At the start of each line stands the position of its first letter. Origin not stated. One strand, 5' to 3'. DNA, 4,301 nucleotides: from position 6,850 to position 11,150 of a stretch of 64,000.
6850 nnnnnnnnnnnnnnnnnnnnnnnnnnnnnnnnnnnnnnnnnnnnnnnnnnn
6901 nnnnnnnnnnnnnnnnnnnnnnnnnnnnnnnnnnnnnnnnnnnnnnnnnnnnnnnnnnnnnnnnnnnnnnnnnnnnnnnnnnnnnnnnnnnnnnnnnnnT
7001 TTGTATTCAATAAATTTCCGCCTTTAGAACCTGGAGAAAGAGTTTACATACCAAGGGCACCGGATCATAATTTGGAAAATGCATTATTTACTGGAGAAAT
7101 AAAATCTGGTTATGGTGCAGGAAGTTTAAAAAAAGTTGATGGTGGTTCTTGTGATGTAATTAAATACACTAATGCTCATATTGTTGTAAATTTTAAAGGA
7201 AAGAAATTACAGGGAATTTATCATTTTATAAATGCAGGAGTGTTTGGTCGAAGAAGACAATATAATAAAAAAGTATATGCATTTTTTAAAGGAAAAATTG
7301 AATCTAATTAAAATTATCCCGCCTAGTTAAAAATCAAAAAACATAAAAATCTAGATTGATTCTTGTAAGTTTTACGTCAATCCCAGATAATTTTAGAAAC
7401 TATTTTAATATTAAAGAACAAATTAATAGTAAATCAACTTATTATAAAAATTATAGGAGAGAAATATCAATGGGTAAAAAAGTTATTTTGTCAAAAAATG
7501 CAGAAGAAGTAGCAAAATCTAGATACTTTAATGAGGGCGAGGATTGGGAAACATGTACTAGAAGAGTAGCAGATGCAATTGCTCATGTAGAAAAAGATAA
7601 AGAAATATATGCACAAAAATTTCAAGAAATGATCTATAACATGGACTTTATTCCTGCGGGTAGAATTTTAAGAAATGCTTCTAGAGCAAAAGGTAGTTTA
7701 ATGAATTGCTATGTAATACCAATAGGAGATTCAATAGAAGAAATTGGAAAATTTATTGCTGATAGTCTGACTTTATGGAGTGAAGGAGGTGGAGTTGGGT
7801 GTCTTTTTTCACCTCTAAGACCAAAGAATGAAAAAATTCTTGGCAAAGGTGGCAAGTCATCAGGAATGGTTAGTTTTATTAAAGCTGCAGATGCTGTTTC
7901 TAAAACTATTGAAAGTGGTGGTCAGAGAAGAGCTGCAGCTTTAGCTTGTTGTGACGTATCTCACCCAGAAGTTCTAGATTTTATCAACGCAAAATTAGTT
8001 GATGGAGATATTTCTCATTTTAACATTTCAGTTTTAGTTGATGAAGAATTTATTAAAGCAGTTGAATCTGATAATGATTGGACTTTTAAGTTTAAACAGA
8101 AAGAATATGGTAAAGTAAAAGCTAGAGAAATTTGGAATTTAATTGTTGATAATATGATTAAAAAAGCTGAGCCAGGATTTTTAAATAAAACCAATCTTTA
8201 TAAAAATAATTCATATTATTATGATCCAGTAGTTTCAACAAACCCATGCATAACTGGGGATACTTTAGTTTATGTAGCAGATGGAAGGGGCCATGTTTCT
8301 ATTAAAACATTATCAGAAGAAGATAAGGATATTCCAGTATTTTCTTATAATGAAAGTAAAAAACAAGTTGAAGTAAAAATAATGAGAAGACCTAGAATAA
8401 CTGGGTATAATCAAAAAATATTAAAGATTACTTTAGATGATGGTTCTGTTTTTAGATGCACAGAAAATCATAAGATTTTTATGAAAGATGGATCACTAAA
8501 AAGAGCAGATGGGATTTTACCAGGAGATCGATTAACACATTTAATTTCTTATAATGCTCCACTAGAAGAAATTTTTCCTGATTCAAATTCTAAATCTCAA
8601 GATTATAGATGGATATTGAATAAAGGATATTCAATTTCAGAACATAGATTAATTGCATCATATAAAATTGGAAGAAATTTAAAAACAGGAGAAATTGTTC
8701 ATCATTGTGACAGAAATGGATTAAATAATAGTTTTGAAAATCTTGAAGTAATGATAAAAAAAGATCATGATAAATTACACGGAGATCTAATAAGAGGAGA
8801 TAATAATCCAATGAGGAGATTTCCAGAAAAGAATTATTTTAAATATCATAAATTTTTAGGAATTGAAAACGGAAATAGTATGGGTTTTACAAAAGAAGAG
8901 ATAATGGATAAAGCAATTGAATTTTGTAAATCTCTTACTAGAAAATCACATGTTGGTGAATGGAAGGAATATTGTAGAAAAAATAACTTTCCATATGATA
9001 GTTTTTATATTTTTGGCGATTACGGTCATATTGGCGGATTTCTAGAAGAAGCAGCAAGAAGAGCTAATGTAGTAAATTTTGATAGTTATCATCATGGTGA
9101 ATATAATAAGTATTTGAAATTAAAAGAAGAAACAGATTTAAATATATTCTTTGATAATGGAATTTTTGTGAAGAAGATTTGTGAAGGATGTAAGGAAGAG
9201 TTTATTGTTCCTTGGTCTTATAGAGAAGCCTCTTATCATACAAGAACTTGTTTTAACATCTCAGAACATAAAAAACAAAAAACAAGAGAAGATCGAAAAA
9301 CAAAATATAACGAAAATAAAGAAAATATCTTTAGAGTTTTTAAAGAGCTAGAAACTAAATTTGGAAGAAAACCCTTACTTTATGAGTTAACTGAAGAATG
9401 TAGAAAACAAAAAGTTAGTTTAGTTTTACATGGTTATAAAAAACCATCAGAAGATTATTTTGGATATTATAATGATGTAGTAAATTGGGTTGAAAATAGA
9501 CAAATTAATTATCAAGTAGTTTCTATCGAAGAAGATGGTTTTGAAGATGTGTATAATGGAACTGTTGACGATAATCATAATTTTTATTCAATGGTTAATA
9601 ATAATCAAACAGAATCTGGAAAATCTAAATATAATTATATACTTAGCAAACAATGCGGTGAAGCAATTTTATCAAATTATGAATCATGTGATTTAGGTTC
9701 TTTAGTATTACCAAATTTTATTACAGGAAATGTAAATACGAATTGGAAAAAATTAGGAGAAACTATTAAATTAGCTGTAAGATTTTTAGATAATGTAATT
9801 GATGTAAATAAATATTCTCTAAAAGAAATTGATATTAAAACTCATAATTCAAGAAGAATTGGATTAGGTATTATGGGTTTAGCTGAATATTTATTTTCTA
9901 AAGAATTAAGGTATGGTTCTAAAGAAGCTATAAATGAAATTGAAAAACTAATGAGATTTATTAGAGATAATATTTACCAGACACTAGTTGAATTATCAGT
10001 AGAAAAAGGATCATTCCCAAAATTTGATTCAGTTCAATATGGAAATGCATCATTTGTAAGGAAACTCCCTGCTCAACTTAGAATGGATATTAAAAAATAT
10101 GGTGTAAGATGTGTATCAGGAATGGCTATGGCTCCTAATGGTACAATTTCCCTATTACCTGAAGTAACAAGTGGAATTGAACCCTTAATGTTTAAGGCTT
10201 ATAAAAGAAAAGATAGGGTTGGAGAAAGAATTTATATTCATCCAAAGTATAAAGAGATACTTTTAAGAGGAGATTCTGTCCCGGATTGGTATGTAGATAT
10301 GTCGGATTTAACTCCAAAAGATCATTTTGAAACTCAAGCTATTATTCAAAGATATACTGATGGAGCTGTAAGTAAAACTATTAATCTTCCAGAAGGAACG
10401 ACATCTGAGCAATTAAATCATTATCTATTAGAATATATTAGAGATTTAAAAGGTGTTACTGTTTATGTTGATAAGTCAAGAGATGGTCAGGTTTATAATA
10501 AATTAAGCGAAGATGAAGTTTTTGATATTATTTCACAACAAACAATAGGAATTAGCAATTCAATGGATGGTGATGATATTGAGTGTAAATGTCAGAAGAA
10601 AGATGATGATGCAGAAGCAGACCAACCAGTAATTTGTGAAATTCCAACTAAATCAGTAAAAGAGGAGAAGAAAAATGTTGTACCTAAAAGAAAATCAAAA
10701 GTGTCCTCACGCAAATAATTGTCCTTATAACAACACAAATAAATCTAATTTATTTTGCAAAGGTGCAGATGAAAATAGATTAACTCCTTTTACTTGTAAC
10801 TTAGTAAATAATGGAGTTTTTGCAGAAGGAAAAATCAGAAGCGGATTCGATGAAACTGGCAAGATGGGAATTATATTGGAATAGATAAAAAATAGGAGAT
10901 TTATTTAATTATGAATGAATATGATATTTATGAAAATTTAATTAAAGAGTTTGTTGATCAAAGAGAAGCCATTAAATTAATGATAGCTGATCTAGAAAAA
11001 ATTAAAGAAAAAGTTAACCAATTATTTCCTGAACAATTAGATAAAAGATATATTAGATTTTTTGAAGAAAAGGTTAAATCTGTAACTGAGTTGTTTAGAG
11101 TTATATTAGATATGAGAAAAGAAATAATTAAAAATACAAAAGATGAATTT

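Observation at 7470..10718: Class II RNR (NrdJ) with an HNH-type intein inserted exactly at the NP|CGE active-site cysteine; unusual C-terminal splice junction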

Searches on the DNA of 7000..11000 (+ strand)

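Call 7: search_dna_similar(query=window:7000-11000:+, collection=phages, mode=near, max_rows=20)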
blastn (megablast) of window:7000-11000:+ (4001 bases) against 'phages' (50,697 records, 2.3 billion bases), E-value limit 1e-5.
No match.
